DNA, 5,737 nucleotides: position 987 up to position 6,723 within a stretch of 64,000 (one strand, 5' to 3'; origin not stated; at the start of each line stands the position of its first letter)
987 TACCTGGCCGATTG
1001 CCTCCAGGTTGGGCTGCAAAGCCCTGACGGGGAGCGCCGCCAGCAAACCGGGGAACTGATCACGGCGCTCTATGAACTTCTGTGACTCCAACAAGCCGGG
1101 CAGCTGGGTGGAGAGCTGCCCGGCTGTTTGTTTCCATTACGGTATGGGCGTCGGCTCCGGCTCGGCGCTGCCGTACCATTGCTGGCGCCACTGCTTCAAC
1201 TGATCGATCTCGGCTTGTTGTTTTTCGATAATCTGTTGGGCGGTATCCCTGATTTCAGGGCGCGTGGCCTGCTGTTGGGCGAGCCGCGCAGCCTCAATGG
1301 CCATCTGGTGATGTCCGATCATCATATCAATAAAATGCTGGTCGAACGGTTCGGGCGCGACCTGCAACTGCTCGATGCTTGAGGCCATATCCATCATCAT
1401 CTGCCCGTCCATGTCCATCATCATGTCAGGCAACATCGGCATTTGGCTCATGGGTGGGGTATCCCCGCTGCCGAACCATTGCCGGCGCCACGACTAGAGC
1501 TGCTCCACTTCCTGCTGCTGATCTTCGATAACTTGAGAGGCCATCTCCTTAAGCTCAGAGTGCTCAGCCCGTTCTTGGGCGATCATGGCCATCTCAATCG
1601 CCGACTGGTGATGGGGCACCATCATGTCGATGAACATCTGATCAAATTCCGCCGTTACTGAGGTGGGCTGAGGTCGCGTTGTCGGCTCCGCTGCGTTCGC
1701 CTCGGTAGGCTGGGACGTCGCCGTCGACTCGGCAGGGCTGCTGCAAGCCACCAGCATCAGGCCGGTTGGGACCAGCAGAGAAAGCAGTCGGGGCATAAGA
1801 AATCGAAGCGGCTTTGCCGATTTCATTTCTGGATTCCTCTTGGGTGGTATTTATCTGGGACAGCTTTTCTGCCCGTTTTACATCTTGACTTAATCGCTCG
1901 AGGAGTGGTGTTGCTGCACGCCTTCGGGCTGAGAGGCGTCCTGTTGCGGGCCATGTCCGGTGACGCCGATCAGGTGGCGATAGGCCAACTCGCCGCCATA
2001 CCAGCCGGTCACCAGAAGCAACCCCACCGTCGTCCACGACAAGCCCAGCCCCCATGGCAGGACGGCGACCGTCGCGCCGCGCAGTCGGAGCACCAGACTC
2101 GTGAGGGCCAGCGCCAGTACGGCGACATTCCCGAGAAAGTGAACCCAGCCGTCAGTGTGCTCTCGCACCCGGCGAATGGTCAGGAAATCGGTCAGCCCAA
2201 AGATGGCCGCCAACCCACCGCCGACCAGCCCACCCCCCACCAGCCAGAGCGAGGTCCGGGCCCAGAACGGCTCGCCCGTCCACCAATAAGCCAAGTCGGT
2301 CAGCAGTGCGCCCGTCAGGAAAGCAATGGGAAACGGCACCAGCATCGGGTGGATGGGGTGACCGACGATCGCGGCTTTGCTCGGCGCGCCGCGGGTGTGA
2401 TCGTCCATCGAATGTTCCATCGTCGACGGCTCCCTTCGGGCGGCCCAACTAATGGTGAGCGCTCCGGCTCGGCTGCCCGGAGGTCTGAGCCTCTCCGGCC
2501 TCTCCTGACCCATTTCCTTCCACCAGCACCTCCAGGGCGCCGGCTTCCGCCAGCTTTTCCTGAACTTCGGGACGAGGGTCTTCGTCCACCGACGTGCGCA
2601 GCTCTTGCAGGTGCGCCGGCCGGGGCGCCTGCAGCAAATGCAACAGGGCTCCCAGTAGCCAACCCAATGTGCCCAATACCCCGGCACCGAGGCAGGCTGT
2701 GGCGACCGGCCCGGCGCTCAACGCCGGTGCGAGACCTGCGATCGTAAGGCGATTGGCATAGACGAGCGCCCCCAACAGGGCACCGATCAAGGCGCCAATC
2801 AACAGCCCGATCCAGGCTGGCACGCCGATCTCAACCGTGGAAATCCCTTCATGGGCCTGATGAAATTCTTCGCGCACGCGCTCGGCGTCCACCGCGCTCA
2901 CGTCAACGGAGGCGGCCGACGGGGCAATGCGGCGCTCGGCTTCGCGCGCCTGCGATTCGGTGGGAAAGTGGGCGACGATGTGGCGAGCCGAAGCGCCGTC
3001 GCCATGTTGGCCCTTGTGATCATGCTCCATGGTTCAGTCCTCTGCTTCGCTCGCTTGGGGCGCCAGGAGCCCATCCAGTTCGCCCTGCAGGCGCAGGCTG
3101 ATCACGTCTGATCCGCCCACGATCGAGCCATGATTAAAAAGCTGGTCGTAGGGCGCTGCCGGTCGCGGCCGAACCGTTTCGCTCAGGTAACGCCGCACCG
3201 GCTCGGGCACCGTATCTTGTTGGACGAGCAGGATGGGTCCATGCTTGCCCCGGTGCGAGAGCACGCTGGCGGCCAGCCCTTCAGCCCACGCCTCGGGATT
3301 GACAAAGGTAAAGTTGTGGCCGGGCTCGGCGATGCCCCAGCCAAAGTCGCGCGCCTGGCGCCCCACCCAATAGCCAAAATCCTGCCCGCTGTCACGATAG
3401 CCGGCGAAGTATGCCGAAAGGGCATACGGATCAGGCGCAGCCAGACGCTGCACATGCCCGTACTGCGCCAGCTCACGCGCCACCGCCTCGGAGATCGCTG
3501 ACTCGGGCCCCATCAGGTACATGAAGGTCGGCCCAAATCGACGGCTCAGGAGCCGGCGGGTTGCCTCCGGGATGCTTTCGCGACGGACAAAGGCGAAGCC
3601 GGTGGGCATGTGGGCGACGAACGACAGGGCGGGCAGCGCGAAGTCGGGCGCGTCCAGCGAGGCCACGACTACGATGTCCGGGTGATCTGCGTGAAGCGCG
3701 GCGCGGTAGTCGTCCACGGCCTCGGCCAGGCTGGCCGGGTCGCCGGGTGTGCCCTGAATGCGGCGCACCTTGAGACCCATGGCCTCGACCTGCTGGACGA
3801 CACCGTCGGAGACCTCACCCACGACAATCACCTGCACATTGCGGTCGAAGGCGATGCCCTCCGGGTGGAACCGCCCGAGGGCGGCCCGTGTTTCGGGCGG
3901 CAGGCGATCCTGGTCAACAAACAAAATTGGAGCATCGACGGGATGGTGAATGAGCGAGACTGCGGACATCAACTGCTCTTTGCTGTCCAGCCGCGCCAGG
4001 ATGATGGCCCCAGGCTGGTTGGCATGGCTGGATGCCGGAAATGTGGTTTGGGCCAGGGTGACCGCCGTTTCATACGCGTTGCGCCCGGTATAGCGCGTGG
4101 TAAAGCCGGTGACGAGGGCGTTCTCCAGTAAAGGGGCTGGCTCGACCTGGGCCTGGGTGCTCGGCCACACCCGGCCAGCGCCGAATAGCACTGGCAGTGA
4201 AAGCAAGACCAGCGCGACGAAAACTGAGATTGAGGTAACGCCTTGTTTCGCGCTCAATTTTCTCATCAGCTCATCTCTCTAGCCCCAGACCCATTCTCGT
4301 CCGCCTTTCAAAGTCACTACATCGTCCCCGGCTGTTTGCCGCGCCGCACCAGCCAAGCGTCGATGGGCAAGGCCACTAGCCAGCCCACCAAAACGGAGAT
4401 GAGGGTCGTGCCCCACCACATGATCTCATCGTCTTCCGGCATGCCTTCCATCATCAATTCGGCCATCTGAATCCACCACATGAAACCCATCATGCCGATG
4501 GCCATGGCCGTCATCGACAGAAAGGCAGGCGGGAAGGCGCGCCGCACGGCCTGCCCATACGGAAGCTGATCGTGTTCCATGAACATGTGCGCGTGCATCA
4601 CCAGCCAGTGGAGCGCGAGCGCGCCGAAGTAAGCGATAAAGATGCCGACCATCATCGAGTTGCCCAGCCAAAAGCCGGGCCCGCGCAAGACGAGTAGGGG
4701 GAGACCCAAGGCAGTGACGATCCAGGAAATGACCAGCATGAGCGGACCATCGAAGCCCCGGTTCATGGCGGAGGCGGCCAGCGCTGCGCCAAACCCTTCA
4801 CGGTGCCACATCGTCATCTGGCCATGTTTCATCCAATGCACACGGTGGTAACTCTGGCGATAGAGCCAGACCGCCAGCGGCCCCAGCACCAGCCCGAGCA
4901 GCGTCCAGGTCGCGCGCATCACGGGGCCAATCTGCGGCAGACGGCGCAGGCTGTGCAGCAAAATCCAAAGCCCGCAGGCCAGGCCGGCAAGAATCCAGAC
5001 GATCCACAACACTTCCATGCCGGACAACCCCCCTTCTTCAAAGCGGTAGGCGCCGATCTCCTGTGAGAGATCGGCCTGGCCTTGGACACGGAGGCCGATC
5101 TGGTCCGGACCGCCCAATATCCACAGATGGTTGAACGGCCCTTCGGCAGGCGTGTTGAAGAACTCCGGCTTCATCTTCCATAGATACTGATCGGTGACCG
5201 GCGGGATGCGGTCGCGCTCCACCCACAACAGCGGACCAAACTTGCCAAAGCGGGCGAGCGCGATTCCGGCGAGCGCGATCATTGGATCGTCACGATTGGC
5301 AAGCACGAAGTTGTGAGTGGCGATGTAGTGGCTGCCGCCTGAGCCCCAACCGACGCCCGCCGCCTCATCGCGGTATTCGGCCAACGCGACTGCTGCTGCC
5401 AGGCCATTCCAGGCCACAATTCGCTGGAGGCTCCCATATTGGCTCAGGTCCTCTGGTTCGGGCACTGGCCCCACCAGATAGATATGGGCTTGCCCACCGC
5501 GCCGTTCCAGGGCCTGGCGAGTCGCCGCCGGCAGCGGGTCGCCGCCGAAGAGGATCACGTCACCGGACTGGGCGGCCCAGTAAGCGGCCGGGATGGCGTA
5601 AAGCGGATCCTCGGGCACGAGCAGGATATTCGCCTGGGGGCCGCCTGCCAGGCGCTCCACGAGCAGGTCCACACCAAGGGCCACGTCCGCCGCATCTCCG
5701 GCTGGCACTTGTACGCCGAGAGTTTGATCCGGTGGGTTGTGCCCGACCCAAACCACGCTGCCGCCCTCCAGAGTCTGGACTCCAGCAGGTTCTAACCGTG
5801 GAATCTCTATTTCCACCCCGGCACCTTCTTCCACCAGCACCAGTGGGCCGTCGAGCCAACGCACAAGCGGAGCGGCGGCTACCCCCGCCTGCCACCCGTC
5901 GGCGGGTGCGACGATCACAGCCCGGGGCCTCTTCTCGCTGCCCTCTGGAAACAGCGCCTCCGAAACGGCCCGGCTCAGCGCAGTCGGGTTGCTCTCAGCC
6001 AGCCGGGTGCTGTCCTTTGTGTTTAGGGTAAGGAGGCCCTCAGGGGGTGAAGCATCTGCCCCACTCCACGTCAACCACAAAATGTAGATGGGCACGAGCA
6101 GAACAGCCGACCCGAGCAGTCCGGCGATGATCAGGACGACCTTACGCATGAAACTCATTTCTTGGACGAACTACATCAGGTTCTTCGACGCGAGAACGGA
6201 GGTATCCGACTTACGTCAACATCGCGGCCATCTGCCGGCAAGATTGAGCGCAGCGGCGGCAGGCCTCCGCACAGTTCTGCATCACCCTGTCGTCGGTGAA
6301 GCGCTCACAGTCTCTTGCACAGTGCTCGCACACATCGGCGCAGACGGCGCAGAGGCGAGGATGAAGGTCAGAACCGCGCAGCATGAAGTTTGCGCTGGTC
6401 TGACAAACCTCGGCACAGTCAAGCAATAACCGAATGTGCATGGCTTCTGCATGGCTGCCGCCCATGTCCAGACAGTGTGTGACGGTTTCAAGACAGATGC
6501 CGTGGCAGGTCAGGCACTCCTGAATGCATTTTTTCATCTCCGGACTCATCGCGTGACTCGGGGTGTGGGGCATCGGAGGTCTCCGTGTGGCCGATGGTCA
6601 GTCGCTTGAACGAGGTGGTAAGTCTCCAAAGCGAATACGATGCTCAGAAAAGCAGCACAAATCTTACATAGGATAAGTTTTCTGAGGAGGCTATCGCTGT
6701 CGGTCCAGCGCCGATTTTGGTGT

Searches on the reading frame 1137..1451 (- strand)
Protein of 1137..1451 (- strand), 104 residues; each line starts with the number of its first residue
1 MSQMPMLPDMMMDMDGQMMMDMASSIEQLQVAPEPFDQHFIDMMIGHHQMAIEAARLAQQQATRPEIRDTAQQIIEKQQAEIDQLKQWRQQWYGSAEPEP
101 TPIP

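Call 15: search_protein_families(library=pfam, proteins=[window:1137-1451:-], max_evalue=0.00001)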
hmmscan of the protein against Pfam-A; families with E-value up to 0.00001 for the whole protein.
window:1137-1451:- (104 aa): 2 families
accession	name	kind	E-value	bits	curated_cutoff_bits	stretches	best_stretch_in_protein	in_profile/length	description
PF03713.19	DUF305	-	6.7e-19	68.9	27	1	9-88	70-150/151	Domain of unknown function (DUF305)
PF13628.12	DUF4142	-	1.2e-07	32.5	27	1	37-90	3-56/138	Domain of unknown function (DUF4142)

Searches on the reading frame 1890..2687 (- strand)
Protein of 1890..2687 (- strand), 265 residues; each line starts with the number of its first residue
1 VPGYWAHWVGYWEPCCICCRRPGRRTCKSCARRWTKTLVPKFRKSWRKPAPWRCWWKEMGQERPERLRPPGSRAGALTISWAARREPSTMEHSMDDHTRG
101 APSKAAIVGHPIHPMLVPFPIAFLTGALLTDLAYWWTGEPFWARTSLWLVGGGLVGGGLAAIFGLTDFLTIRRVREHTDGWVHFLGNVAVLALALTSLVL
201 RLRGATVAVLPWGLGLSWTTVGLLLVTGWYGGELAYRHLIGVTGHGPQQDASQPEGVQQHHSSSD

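Call 15: search_protein_families(library=pfam, proteins=[window:1890-2687:-], max_evalue=0.00001)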
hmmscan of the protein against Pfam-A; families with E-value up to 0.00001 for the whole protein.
window:1890-2687:- (265 aa): 1 family
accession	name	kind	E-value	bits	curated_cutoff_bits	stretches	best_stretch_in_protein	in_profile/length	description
PF09990.14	DUF2231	-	1.9e-44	151.5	26.4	1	109-243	1-138/139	Predicted membrane protein (DUF2231)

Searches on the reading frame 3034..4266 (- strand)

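Call 15: search_protein_families(library=pfam, proteins=[window:3034-4266:-], max_evalue=0.00001)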
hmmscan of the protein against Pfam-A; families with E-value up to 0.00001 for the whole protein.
window:3034-4266:- (410 aa): 1 family
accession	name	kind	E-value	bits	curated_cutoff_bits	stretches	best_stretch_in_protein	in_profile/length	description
PF04122.17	CW_binding_2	-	1.1e-10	42.3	24.9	0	322-390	21-69/73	Cell wall binding domain 2 (CWB2)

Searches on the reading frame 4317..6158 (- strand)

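Call 15: search_protein_families(library=pfam, proteins=[window:4317-6158:-], max_evalue=0.00001)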
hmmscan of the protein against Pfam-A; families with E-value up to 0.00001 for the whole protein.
window:4317-6158:- (613 aa): 1 family
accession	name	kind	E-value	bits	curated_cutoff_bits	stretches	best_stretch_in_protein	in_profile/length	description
PF14342.11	DUF4396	-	1.1e-18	68.3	27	1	475-608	21-140/141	Domain of unknown function (DUF4396)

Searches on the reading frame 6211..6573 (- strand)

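Call 15: search_protein_families(library=pfam, proteins=[window:6211-6573:-], max_evalue=0.00001)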
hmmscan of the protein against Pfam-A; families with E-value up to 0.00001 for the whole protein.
window:6211-6573:- (120 aa): 1 family
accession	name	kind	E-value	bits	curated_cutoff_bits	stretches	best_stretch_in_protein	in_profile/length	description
PF03860.21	DUF326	-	1.4e-07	31.7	20.4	0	98-115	4-21/21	Domain of Unknown Function (DUF326)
